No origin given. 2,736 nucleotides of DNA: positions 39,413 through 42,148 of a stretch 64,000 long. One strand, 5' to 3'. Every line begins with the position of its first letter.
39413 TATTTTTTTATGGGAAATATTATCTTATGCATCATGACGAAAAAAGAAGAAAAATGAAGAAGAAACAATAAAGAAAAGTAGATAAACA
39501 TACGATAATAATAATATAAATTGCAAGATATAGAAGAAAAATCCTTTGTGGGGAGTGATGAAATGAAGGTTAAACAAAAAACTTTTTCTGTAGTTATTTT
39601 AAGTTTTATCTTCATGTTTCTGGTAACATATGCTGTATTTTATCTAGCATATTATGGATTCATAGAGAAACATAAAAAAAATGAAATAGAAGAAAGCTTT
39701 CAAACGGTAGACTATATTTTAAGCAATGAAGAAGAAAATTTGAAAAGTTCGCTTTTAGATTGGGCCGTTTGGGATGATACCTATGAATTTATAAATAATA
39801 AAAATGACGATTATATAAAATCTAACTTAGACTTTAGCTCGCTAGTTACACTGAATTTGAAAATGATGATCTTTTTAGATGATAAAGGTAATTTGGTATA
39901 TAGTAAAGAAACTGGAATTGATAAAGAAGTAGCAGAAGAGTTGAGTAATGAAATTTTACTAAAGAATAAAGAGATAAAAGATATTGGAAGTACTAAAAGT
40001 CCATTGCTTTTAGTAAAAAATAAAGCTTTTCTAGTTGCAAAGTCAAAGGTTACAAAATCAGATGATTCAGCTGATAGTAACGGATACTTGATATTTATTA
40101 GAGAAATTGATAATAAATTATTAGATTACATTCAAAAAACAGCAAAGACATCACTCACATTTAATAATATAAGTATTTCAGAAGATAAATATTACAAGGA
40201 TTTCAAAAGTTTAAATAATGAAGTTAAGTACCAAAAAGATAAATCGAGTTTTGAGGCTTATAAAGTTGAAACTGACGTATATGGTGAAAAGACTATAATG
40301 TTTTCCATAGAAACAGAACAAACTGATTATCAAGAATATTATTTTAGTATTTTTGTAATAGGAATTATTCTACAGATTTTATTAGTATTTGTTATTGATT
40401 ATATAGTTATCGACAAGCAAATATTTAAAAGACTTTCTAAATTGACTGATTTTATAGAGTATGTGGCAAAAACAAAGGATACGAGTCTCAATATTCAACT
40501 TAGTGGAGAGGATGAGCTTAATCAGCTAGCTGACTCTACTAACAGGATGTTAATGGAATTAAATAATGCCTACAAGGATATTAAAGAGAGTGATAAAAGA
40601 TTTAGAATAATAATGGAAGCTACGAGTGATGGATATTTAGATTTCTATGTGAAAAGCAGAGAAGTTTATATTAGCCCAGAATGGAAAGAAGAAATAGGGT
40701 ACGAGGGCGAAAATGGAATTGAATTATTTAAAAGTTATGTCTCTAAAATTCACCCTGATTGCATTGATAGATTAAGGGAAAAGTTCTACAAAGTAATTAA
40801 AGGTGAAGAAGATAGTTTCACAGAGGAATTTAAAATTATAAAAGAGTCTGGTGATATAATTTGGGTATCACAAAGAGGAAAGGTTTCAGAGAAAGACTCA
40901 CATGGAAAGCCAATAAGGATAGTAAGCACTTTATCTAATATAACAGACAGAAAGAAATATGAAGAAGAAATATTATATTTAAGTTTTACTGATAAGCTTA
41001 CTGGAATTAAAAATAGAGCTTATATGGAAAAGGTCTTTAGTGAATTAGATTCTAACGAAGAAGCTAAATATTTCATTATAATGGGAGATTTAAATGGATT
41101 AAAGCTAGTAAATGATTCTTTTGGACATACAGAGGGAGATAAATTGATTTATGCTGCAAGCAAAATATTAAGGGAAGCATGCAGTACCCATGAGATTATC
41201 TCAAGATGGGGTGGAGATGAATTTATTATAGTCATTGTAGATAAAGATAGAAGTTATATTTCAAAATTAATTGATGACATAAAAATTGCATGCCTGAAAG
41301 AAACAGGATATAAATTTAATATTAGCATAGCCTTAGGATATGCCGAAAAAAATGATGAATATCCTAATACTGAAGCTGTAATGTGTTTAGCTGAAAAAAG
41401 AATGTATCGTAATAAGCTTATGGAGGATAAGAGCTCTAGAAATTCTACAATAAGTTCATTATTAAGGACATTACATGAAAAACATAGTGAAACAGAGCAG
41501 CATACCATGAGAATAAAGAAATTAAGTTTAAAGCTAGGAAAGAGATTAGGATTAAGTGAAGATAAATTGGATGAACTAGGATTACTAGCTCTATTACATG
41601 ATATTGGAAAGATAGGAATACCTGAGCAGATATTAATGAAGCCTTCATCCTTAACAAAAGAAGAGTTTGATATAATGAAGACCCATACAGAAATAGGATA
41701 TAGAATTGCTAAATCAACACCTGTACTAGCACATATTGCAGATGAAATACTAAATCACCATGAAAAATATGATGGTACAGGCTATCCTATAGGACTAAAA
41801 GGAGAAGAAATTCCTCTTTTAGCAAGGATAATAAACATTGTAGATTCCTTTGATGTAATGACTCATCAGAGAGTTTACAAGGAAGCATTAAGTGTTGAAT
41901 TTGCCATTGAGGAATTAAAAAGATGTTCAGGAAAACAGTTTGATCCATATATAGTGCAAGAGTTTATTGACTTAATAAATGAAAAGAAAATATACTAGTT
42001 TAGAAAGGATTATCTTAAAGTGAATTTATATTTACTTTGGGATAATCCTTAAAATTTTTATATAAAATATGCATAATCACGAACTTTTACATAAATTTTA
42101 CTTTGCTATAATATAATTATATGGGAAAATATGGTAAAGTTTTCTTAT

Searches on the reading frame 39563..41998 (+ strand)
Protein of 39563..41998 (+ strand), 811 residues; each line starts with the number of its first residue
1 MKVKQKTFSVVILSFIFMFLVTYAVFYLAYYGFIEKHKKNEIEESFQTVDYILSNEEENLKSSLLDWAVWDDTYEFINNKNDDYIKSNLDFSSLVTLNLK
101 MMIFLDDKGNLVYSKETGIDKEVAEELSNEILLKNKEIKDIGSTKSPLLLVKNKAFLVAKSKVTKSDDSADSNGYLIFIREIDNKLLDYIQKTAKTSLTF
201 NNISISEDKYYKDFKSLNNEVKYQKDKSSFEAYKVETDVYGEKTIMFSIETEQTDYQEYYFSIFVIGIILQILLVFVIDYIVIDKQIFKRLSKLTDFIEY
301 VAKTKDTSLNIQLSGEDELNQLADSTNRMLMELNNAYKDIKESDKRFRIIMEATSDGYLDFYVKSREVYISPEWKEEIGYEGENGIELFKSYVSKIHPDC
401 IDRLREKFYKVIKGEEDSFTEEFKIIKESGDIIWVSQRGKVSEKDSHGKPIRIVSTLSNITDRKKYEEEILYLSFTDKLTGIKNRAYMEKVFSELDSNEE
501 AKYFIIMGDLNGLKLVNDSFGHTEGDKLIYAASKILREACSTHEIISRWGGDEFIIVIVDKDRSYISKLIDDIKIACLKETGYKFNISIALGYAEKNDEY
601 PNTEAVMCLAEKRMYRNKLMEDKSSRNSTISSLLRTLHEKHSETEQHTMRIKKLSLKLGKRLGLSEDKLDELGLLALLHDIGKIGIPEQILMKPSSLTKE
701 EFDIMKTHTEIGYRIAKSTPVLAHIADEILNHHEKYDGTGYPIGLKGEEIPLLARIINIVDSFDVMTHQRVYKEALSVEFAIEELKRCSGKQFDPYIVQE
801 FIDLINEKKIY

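Call 58: search_protein_families(library=pfam, proteins=[window:39563-41998:+], max_evalue=0.001)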
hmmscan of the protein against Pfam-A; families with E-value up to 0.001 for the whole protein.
window:39563-41998:+ (811 aa): 5 families
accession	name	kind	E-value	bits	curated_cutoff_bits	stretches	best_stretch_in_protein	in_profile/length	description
PF13487.12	HD_5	-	4.1e-37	128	27.2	1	637-796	7-169/170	HD domain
PF05228.19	CHASE4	-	1.5e-31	109.8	26.2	1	53-200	2-139/140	CHASE4 domain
PF00990.26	GGDEF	-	6.3e-25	88.3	23.8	1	475-619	2-156/161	Diguanylate cyclase, GGDEF domain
PF01966.28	HD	-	1.1e-19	71.3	22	1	646-766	3-116/116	HD domain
PF08447.18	PAS_3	-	4.9e-16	59.2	25.6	1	368-456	2-88/89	PAS fold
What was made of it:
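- Checked: The enzyme at 39563-41998 is CHASE4-PAS-GGDEF-HD-GYP (call 58).
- The genome encodes a CHASE4-PAS-GGDEF-HD-GYP enzyme (call 58).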
